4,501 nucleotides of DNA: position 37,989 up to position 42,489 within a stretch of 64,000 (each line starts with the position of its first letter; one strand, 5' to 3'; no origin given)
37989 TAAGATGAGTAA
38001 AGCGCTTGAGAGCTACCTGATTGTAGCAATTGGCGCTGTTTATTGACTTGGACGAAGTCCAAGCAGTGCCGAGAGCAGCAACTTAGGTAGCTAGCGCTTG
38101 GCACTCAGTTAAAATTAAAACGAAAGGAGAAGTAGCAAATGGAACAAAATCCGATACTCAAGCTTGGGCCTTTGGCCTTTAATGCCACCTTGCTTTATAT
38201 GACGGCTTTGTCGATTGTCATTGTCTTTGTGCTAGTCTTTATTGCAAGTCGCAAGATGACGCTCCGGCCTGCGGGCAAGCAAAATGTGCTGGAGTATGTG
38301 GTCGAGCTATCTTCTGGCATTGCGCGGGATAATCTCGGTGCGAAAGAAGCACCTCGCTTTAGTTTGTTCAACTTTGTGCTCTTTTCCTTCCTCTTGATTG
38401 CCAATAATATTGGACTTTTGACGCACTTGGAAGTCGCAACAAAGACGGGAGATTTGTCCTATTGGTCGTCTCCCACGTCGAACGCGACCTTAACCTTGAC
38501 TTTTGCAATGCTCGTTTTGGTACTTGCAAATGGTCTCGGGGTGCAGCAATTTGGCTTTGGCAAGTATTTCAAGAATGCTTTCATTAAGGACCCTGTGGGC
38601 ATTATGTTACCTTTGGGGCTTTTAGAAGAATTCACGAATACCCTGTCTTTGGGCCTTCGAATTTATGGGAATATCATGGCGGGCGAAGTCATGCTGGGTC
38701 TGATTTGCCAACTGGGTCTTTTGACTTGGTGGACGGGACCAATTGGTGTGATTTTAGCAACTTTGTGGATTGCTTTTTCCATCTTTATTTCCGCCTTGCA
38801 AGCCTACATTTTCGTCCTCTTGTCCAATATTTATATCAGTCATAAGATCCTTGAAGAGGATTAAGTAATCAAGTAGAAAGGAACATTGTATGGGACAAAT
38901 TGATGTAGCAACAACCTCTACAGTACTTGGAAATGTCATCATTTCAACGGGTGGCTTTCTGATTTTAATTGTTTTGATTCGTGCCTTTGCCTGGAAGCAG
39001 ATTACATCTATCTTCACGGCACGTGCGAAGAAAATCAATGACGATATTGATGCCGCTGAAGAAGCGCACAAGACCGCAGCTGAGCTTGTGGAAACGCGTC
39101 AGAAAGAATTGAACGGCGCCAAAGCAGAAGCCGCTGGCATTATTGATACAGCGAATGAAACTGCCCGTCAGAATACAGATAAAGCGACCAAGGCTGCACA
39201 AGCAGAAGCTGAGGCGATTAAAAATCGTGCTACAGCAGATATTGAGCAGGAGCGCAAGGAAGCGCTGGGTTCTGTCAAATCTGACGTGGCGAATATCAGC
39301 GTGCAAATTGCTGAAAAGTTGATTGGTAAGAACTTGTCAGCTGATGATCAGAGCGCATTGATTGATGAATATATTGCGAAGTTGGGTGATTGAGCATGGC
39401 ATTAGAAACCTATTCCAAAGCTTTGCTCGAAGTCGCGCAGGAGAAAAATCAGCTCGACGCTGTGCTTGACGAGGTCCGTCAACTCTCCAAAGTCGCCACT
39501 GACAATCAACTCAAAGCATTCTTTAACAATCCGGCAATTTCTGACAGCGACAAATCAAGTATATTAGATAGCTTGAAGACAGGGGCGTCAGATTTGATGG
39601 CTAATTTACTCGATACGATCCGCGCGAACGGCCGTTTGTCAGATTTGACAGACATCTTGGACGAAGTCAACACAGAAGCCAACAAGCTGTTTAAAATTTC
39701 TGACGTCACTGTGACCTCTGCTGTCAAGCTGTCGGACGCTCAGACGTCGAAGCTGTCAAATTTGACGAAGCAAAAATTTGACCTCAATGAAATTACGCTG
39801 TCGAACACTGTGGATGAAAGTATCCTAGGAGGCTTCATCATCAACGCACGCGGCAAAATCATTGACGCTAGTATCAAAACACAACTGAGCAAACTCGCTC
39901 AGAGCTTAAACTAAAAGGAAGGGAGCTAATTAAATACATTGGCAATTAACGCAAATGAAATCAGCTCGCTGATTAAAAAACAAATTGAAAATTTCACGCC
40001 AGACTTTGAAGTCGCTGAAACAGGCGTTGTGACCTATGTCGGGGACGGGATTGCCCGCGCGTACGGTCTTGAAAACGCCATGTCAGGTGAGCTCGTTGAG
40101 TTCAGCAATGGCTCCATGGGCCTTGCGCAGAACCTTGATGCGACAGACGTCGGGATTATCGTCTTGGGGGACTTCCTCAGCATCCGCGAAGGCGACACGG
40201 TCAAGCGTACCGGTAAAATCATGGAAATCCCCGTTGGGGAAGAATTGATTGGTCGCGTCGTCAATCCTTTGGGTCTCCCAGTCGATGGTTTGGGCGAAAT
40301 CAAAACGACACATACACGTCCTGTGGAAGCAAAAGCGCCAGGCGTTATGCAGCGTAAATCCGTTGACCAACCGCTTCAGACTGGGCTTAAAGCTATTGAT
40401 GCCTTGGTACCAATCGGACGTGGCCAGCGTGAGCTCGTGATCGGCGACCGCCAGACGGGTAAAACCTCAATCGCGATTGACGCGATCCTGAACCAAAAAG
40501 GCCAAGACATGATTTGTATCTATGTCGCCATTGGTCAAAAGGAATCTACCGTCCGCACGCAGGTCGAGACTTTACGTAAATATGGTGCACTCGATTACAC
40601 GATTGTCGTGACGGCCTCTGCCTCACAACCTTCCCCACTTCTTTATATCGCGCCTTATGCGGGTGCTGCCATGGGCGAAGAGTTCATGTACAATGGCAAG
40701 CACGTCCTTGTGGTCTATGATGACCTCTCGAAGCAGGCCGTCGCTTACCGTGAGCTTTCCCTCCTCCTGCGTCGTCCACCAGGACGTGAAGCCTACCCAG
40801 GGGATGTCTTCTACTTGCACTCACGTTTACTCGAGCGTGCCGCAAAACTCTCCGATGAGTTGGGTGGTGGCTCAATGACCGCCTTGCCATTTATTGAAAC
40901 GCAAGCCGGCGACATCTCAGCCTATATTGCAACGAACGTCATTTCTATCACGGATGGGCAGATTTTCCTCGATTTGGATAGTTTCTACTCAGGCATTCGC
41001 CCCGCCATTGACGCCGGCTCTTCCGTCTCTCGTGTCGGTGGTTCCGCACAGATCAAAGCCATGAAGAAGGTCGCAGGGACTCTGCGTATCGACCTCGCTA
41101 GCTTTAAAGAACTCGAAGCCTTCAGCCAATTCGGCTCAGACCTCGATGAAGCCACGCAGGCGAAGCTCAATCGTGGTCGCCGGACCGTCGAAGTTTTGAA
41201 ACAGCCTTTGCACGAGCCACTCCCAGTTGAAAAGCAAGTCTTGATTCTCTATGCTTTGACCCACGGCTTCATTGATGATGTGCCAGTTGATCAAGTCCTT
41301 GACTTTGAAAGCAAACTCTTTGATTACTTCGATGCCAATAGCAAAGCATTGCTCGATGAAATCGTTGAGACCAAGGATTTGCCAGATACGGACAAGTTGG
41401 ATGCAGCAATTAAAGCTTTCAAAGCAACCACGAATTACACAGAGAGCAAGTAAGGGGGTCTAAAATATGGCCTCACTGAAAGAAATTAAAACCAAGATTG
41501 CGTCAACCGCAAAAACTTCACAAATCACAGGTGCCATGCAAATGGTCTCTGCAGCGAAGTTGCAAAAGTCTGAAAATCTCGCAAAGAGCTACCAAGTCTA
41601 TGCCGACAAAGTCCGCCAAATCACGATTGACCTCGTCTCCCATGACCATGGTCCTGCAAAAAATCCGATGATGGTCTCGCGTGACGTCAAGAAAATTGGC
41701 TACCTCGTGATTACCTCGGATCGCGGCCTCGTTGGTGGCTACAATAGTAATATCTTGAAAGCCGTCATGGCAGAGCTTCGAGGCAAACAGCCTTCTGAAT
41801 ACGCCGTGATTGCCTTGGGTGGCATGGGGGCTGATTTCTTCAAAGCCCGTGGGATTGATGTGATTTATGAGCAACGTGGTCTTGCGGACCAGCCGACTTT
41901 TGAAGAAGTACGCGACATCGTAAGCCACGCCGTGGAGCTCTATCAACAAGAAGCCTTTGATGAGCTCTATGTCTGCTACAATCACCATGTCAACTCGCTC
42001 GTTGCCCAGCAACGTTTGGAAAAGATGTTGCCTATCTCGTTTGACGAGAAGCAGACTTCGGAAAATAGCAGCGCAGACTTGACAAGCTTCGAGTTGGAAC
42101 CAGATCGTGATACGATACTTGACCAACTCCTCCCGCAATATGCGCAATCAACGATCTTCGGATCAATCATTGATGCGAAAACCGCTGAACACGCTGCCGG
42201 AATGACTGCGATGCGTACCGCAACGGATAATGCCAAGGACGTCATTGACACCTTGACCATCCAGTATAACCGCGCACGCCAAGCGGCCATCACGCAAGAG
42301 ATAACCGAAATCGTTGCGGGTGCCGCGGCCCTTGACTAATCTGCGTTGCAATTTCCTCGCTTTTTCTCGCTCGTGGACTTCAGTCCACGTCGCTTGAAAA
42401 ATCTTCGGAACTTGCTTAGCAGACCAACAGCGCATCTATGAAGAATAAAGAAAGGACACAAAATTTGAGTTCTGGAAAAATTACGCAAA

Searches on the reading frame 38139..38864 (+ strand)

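Call 8: search_protein_families(library=pfam, proteins=[window:38139-38864:+], max_evalue=0.0001)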
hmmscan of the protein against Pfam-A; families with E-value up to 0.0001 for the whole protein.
window:38139-38864:+ (241 aa): 1 family
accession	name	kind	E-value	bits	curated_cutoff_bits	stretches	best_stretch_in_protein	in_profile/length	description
PF00119.25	ATP-synt_A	-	1.2e-46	159.8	33.9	1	20-234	2-217/217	ATP synthase A chain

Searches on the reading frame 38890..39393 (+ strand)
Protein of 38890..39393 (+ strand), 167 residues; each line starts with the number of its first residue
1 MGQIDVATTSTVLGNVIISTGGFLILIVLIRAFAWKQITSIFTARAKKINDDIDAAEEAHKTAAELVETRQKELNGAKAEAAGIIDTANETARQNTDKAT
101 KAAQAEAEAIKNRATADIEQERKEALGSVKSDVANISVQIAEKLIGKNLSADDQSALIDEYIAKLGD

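Call 8: search_protein_families(library=pfam, proteins=[window:38890-39393:+], max_evalue=0.0001)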
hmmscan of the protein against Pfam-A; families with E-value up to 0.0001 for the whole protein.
window:38890-39393:+ (167 aa): 2 families
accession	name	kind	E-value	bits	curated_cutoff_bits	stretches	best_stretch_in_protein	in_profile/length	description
PF00430.23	ATP-synt_B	-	3.3e-28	98.8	28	1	23-145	9-131/132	ATP synthase B/B' CF(0)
PF05405.19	Mt_ATP-synt_B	-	5.5e-05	23.3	21.7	1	18-106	18-106/163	Mitochondrial ATP synthase B chain precursor (ATP-synt_B)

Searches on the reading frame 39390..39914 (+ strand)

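Call 8: search_protein_families(library=pfam, proteins=[window:39390-39914:+], max_evalue=0.0001)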
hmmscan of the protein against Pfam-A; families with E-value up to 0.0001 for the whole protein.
window:39390-39914:+ (174 aa): 1 family
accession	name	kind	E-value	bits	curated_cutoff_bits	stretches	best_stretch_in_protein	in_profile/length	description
PF00213.23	OSCP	-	2.4e-42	145.4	22.3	1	7-173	4-172/172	ATP synthase delta (OSCP) subunit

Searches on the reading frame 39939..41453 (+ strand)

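Call 8: search_protein_families(library=pfam, proteins=[window:39939-41453:+], max_evalue=0.0001)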
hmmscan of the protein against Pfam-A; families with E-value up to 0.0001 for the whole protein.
window:39939-41453:+ (504 aa): 3 families
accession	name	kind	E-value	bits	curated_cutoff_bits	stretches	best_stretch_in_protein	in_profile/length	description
PF00006.31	ATP-synt_ab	-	3.4e-79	265.9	29.5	1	149-364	1-213/213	ATP synthase alpha/beta family, nucleotide-binding domain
PF00306.32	ATP-synt_ab_C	-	1.6e-46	158.2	27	1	371-494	1-126/126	ATP synthase alpha/beta chain, C terminal domain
PF02874.29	ATP-synt_ab_N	-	5.4e-18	65.7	20.9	1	25-92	2-69/69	ATP synthase alpha/beta family, beta-barrel domain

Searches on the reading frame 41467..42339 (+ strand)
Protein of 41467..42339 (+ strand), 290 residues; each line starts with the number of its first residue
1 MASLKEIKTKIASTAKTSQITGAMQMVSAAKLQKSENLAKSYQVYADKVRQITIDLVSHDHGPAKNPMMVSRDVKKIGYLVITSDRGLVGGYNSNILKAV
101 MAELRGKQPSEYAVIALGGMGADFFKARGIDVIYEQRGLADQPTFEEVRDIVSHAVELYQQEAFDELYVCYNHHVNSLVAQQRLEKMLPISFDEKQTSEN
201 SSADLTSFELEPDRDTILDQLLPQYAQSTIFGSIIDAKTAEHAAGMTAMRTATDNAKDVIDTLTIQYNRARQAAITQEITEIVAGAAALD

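Call 8: search_protein_families(library=pfam, proteins=[window:41467-42339:+], max_evalue=0.0001)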
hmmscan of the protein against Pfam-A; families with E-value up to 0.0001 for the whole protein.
window:41467-42339:+ (290 aa): 1 family
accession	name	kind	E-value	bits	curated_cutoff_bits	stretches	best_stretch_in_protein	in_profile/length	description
PF00231.24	ATP-synt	-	5.5e-93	312.2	39.9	1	3-289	1-285/285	ATP synthase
